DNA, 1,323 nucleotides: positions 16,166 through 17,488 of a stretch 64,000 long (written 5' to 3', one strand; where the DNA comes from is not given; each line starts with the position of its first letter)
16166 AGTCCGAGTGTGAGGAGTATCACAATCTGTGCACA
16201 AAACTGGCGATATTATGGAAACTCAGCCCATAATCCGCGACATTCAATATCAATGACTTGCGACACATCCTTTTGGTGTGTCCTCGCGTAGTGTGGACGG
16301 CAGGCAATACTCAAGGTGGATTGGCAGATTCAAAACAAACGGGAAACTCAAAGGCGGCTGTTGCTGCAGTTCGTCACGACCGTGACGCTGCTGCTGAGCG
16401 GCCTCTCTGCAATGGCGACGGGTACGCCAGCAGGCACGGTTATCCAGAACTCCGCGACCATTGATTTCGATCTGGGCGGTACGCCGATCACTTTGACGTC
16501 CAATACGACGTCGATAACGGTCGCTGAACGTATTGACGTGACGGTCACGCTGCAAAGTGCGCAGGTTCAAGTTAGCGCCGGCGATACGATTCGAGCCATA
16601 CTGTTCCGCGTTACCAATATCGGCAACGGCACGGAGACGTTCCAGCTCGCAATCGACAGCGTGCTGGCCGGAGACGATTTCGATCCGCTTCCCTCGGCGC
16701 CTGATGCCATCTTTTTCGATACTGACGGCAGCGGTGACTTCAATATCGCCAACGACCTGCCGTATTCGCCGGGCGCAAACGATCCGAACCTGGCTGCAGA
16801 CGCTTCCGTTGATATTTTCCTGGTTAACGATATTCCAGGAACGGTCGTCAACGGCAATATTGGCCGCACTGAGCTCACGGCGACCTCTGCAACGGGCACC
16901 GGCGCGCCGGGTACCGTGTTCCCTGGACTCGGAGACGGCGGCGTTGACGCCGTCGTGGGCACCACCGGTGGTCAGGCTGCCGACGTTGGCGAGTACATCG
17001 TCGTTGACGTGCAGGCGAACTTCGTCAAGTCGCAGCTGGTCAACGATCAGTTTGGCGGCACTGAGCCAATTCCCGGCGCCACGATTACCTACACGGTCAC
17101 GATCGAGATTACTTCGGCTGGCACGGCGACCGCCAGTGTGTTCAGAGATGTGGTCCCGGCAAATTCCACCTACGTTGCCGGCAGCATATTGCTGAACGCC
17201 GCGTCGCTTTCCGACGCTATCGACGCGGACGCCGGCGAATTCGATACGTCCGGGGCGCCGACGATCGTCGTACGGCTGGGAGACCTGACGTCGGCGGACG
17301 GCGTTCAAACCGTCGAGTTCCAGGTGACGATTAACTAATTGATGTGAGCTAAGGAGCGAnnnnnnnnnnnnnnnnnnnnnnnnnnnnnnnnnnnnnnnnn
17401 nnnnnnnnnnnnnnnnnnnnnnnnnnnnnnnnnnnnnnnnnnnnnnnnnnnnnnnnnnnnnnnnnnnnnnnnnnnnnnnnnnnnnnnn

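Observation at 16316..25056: Orphan four-gene DUF11 operon: three secreted subunit-like proteins followed by a 1,930-aa giant with DUF11, OmpA-like and beta-barrel-like parts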

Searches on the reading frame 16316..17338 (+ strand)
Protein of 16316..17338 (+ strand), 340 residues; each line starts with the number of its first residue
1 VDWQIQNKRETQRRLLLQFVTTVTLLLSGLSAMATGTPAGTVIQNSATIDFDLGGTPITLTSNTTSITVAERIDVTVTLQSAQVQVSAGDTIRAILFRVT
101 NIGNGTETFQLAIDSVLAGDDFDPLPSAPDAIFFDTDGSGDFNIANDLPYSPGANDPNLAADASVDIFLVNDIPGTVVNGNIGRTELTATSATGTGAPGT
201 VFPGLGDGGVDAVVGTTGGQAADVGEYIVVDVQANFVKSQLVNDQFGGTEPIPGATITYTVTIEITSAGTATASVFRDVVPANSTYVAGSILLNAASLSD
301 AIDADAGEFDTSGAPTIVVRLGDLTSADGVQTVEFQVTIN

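Call 7: search_protein_families(library=pfam, proteins=[window:16316-17338:+], max_evalue=0.01)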
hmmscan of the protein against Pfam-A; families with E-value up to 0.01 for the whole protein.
window:16316-17338:+ (340 aa): 0 families

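Call 8: search_protein_families(library=ncbifam, proteins=[window:16316-17338:+], max_evalue=0.01)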
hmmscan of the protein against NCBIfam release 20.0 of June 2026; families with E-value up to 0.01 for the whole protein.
window:16316-17338:+ (340 aa): 1 family
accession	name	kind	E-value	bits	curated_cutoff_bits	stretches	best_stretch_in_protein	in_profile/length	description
TIGR01451.2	B_ant_repeat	repeat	4.4e-07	29.8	24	1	249-294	6-51/53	DUF11 type repeat protein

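Call 11: search_solved_structures(query=window:16316-17338:+, max_evalue=10)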
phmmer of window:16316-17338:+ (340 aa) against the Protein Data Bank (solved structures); distinct sequences matched with E-value up to 10: 2.
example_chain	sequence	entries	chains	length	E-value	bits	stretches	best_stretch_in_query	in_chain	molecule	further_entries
4mbr_A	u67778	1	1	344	0.26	13.8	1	57-148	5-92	Serine-rich repeat protein 2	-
8gvi_B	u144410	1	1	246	2.1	10.8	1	232-314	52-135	H25-11 TCR beta chain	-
